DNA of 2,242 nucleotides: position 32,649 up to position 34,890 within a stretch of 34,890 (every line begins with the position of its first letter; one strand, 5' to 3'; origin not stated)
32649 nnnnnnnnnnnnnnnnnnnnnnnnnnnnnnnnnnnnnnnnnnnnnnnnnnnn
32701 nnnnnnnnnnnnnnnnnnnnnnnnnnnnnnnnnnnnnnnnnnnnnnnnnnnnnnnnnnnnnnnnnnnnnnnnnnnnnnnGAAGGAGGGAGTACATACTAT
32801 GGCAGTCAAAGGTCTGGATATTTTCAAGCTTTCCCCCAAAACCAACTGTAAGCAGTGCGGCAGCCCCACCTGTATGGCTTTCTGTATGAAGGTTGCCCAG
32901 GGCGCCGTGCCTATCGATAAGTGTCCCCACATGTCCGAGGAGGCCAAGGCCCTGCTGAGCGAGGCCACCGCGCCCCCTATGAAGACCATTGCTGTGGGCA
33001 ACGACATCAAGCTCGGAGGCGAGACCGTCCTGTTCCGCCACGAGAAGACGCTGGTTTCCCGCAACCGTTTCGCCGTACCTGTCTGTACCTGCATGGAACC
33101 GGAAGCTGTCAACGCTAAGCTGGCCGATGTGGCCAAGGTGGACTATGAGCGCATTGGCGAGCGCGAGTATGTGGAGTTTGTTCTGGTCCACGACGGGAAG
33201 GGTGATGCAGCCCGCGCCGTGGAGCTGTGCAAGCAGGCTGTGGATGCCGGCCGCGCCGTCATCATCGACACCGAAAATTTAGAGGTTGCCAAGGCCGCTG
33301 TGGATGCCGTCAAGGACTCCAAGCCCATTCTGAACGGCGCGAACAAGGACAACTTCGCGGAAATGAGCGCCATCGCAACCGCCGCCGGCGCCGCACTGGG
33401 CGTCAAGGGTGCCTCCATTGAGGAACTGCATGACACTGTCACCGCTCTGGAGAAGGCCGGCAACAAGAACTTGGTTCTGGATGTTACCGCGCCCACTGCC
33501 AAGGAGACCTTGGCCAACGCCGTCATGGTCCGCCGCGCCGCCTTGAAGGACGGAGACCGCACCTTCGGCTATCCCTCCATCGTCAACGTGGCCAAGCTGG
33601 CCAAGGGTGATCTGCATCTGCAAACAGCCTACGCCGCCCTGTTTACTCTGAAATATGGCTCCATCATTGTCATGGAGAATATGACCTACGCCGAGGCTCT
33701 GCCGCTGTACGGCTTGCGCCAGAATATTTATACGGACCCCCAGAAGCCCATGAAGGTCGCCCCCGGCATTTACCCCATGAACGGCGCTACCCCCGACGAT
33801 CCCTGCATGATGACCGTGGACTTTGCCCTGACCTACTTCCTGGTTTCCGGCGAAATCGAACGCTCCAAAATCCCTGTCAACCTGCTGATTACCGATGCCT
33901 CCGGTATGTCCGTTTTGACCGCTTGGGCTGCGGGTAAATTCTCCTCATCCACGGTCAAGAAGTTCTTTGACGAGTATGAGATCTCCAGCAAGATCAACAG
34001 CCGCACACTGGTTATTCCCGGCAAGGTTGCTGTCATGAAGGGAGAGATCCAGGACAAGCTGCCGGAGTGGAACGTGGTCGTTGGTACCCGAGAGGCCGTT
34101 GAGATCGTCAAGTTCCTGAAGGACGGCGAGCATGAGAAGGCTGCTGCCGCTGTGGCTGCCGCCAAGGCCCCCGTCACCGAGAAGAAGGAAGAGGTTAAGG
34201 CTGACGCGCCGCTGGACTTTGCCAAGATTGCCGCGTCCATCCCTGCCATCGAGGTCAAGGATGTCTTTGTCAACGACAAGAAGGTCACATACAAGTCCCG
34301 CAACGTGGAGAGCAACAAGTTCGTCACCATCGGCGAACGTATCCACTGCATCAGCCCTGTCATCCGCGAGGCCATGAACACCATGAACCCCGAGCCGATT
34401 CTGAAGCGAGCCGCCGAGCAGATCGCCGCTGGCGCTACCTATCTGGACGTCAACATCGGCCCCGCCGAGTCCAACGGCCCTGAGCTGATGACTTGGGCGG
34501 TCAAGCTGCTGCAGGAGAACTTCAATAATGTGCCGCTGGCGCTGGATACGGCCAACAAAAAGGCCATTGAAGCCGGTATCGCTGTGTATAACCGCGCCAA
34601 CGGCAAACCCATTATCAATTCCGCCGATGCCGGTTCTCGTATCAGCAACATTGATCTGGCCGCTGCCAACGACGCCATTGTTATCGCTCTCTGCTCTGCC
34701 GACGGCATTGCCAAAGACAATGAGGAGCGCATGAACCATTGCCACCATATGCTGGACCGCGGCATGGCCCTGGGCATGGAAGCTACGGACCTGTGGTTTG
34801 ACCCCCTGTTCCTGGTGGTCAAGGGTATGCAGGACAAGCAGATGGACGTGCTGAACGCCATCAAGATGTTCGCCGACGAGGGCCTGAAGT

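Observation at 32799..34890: ORF missing from the track: AcsC (CFeSP large subunit) fused in-frame to AcsE (methyltransferase)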

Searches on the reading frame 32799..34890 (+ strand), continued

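Call 27: search_protein_families(library=ncbifam, proteins=[L003:12417-14540:+, L003:14961-16889:+, L003:18656-20464:+, L025:433-2298:+, L001:6460-6861:+], max_evalue=0.00001)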
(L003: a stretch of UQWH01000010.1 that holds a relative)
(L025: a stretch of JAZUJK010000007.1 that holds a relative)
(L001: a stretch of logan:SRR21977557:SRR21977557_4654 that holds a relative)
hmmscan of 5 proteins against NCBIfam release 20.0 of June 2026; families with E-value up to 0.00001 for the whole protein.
L003:12417-14540:+ (707 aa): 4 families
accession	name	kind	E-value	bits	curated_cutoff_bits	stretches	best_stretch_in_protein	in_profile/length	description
NF040764.1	CODH_ACS_al_bet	equivalog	6.6e-299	993.1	800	1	11-707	3-705/705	acetyl-CoA decarbonylase/synthase complex subunit alpha/beta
NF007078.0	PRK09529.1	subfamily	3.5e-282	937.8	809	1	4-707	5-710/710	bifunctional acetyl-CoA decarbonylase/synthase complex subunit alpha/beta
NF003379.0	PRK04456.1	domain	1.4e-131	439.3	372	1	301-701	5-399/464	acetyl-CoA decarbonylase/synthase complex subunit beta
TIGR00316.1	cdhC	equivalog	4.4e-125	418.1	355.95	1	300-701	4-396/460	CO dehydrogenase/CO-methylating acetyl-CoA synthase complex subunit beta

L003:14961-16889:+ (642 aa): 12 families
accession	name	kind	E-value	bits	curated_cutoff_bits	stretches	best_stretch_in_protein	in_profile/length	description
NF040756.1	corr_regen_AcsV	exception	3.3e-275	914.4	800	1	5-637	3-631/632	corrinoid activation/regeneration protein AcsV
TIGR04270.1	Rama_corrin_act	subfamily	4.7e-25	87.9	500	1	337-615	123-402/534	methylamine methyltransferase corrinoid protein reductive activase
NF058606.1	GlBtMonoRdsGbcB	equivalog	5.9e-15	55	500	1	12-90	284-361/362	glycine betaine monooxygenase reductase subunit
TIGR01941.1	nqrF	equivalog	8.8e-14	51.2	295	1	10-94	37-123/405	NADH:ubiquinone reductase (Na(+)-transporting) subunit F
TIGR02008.1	fdx_plant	subfamily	2.6e-10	39.9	81.15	1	6-90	7-89/97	ferredoxin [2Fe-2S]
NF040810.1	BenC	equivalog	3.5e-10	39.5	430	1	3-104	2-104/333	benzoate 1,2-dioxygenase electron transfer component BenC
NF004317.0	PRK05713.1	equivalog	1.1e-09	38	338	1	16-94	10-87/312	iron-sulfur-binding ferredoxin reductase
NF007964.0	PRK10684.1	equivalog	4.6e-09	35.7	383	1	6-89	252-332/333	NADH oxidoreductase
NF045803.1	MethMoxFADbindMmoC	equivalog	1.1e-08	34.3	500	1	2-92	2-92/343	aromatic/alkene monooxygenase hydroxylase FAD-binding subunit MmoC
NF041393.1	Frdxn_Halo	equivalog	4.4e-07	29.8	150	1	16-87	39-110/128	ferredoxin Fer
TIGR02160.1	PA_CoA_Oxy5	hypoth_equivalog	1.3e-06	27.5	420.8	1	10-87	270-346/352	1,2-phenylacetyl-CoA epoxidase subunit PaaE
NF007985.1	PRK10713.1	equivalog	8.9e-06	25.2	75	0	20-90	14-80/81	class I ribonucleotide reductase maintenance protein YfaE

L003:18656-20464:+ (602 aa): 3 families
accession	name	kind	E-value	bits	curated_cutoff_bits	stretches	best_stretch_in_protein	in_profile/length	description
NF010032.0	PRK13507.1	equivalog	0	1076.9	938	1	18-602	2-587/587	formate--tetrahydrofolate ligase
NF010031.0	PRK13506.1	equivalog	3.3e-182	606.8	800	1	34-601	10-577/578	formate--tetrahydrofolate ligase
NF010030.0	PRK13505.1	equivalog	2.6e-169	564.2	652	1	25-602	4-557/557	formate--tetrahydrofolate ligase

L025:433-2298:+ (621 aa): 4 families
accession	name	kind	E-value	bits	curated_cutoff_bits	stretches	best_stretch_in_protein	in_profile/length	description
TIGR01702.1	CO_DH_cata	equivalog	1.5e-186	621.3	478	1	3-620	4-620/621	anaerobic carbon-monoxide dehydrogenase catalytic subunit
TIGR00314.1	cdhA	equivalog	5.1e-16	57.6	781.3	1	174-345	164-331/784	CO dehydrogenase/acetyl-CoA synthase complex subunit alpha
TIGR01703.1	hybrid_clust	equivalog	3.5e-09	35.7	360.8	1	422-562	361-482/522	hydroxylamine reductase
NF003658.0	PRK05290.1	equivalog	2.7e-08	32.9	367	1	418-584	379-527/546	hydroxylamine reductase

L001:6460-6861:+ (134 aa): 2 families
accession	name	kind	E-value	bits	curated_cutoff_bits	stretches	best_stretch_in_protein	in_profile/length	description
NF007078.0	PRK09529.1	subfamily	5.3e-30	104.2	809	1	4-134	5-134/710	bifunctional acetyl-CoA decarbonylase/synthase complex subunit alpha/beta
NF040764.1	CODH_ACS_al_bet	equivalog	5.7e-30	104.2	800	1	11-134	3-128/705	acetyl-CoA decarbonylase/synthase complex subunit alpha/beta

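Call 28: search_protein_representatives(protein=P0001)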
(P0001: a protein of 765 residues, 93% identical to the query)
Query: 765 residues. Proteins with E-value up to 0.001 (for the whole library): 3754; up to 1e-10: 1798; up to 1e-30: 360. The best 150 are listed.
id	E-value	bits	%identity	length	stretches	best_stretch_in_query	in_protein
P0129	0.0e+00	1369.0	83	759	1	1-765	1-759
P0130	2.8e-223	759.8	87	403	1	358-764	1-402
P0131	5.5e-203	692.7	86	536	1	318-692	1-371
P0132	5.1e-184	630.0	66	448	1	1-442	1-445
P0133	2.4e-164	565.0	77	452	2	526-715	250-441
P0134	2.9e-159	548.2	91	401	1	488-765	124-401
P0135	3.3e-147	508.4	79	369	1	189-487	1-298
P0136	1.8e-135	469.5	95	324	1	537-765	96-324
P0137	4.6e-132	458.3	92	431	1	537-765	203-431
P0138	1.3e-131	456.8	61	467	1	99-443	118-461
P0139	5.5e-131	454.7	90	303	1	534-764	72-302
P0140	7.0e-129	447.8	64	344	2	266-442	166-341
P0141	1.6e-114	400.3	35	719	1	2-716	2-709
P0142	4.1e-113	395.6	64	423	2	26-255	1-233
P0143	1.6e-105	370.6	62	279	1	169-442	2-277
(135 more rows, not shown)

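Call 31: search_solved_structures(query=P0001, max_evalue=0.00001)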
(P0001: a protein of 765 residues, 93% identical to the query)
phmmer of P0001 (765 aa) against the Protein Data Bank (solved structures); distinct sequences matched with E-value up to 0.00001: 20.
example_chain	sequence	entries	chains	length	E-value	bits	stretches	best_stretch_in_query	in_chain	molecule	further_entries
9fzy_F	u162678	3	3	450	6e-142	477.7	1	1-442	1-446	Corrinoid iron-sulfur protein large subunit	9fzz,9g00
2h9a_A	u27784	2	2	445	3.2e-92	313.3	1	1-442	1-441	Carbon monoxide dehydrogenase corrinoid/iron-sulfur protein, gamma subunit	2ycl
4c1n_A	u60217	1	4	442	8.5e-92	311.9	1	4-441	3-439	CARBON MONOXIDE DEHYDROGENASE CORRINOID/IRON-SULFUR PROTEIN, GAMMA SUBUNIT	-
4djd_C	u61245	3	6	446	6.4e-87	295.8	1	2-441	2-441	Corrinoid/iron-sulfur protein large subunit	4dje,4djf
2yci_X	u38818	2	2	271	3.9e-35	124.6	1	505-764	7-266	5-METHYLTETRAHYDROFOLATE CORRINOID/IRON SULFUR PROTEIN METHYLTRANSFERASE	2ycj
2yck_X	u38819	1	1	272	3.9e-35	124.6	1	505-764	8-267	5-METHYLTETRAHYDROFOLATE CORRINOID/IRON SULFUR PROTEIN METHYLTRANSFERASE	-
1f6y_A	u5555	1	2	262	2.1e-34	122.3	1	510-763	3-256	5-METHYLTETRAHYDROFOLATE CORRINOID/IRON SULFUR PROTEIN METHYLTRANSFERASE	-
2e7f_A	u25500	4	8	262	5.5e-34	120.9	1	510-763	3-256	5-methyltetrahydrofolate corrinoid/iron sulfur protein methyltransferase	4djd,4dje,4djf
2ogy_A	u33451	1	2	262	6.5e-33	117.3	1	510-763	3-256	5-methyltetrahydrofolate corrinoid/iron sulfur protein methyltransferase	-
1q7m_A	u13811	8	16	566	8.2e-19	70.7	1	500-750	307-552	5-methyltetrahydrofolate S-homocysteine methyltransferase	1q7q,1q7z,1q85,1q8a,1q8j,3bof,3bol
4o0q_A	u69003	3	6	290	4.7e-16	61.6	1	505-750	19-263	Dihydropteroate synthase DHPS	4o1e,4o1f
4ccz_A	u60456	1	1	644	5.6e-13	51.4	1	507-746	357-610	METHIONINE SYNTHASE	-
9ssp_A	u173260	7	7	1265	1.9e-12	49.7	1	507-746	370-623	Methionine synthase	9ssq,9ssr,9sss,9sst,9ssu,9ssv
5von_A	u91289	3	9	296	9.3e-12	47.4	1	506-737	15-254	5-methyltetrahydrofolate homocysteine S-methyltransferase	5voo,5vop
9cbr_A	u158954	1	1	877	8.1e-11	44.3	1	505-737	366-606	Methionine synthase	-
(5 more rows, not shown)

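Call 32: find_encoding_contigs(protein=P0141, flank=10000, max_places=3)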
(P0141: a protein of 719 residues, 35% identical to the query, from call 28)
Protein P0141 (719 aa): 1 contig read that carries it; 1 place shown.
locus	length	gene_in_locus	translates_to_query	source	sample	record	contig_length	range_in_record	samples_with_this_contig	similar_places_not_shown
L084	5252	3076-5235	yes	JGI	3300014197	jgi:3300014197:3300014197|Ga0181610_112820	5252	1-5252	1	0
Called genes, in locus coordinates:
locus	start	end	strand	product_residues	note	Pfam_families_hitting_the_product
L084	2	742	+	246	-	?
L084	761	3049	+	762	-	PF18537:CODH_A_N, PF03598:CdhC, PF19436:ACS_CODH_B_C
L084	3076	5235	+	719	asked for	PF04060:FeS, PF03599:CdhD, PF00809:Pterin_bind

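Call 33: find_encoding_contigs(protein=P0132, flank=8000, max_places=3)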
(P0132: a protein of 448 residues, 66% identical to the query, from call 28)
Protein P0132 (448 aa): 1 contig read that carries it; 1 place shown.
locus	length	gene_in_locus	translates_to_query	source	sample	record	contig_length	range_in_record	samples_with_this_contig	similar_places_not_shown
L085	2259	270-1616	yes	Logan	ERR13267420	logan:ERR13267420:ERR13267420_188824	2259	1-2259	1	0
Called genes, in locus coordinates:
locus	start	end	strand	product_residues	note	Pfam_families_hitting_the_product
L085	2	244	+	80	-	?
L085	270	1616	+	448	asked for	PF04060:FeS, PF03599:CdhD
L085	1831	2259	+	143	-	?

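Call 44: find_encoding_contigs(protein=P0122, flank=6000, max_places=2)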
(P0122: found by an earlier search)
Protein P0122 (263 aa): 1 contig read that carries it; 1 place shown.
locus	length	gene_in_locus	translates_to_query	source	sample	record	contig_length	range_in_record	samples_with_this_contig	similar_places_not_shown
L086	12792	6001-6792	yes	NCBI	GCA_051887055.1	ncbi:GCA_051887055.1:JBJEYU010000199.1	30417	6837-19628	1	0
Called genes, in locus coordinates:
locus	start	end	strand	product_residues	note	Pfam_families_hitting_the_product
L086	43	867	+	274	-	PF01678:DAP_epimerase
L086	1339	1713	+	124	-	PF26551:DUF8180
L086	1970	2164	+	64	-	PF10133:CooT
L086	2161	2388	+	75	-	-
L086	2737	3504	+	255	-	PF01656:CbiA, PF01935:DUF87 (faint), PF02374:ArsA_ATPase (weak), PF10609:ParA (weak), PF13614:AAA_31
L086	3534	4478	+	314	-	PF03599:CdhD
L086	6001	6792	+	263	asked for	PF00809:Pterin_bind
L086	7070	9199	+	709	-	PF18537:CODH_A_N, PF03598:CdhC, PF19436:ACS_CODH_B_C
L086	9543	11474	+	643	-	PF00111:Fer2, PF17650:RACo_linker, PF17651:Raco_middle, PF14574:RACo_C_ter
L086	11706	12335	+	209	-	PF12654:DUF3786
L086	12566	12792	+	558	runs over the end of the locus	PF01268:FTHFS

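Call 49: find_homologous_proteins(query=P0141, max_evalue=1e-20)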
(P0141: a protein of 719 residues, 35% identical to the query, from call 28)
Query P0141 (719 aa): 7947 proteins with E <= 1e-20 among 8000 candidates; the best 120 are listed.
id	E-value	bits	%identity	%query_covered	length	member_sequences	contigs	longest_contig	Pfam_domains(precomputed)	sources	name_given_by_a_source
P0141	0.0e+0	1597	100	100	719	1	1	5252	PF04060.19,PF00809.29,PF03599.23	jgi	-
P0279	0.0e+0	1405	87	100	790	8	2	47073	PF04060.19,PF00809.29,PF03599.23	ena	-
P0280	0.0e+0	1393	87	100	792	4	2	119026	PF04060.19,PF00809.29,PF03599.23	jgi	-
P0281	0.0e+0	1393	86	100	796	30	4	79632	PF04060.19,PF00809.29,PF03599.23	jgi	jgi:acetyl-CoA decarbonylase/synthase complex subunit gamma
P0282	0.0e+0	1390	87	100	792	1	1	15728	PF04060.19,PF00809.29,PF03599.23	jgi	-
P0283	0.0e+0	1264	78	99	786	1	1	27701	PF04060.19,PF00809.29,PF03599.23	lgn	-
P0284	0.0e+0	1242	76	100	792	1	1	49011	PF04060.19,PF00809.29,PF03599.23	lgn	-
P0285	0.0e+0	1221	75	100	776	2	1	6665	PF04060.19,PF00809.29,PF03599.23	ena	-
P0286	0.0e+0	1220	76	100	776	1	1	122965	PF04060.19,PF00809.29,PF03599.23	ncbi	-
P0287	0.0e+0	1220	75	100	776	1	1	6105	PF04060.19,PF00809.29,PF03599.23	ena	-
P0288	0.0e+0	1215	76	100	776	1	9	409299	PF04060.19,PF00809.29,PF03599.23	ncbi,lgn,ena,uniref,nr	ncbi:MAG: Methionine synthase I [Thermodesulfobacterium sp.]|uniref:Methionine synthase I n=1 Tax=Ca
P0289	0.0e+0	1214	76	100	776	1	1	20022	PF04060.19,PF00809.29,PF03599.23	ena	-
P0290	0.0e+0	1211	75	100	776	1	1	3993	PF04060.19,PF00809.29,PF03599.23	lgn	-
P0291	0.0e+0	1202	75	100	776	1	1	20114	PF04060.19,PF00809.29,PF03599.23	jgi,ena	-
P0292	0.0e+0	1145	69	100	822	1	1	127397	PF04060.19,PF00809.29,PF03599.23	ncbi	-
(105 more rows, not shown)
